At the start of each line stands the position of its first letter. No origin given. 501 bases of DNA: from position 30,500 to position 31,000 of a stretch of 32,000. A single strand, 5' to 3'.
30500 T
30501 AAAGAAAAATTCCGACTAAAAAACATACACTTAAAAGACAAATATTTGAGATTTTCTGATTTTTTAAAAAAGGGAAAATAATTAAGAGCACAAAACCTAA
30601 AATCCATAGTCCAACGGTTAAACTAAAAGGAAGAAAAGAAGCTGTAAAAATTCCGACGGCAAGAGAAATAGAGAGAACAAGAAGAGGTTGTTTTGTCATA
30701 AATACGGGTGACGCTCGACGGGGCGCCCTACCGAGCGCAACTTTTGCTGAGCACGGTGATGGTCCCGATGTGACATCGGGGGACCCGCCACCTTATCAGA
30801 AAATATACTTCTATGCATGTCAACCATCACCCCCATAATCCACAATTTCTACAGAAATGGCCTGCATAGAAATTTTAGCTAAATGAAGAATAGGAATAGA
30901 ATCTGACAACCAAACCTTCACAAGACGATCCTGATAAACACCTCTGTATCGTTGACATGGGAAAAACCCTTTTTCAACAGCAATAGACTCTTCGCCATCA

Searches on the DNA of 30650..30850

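Call 54: search_rna_families(source=window, start=30650, end=30850, threshold=evalue, max_evalue=1)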
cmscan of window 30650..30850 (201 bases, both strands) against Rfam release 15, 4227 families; matches with E-value up to 1: 0.
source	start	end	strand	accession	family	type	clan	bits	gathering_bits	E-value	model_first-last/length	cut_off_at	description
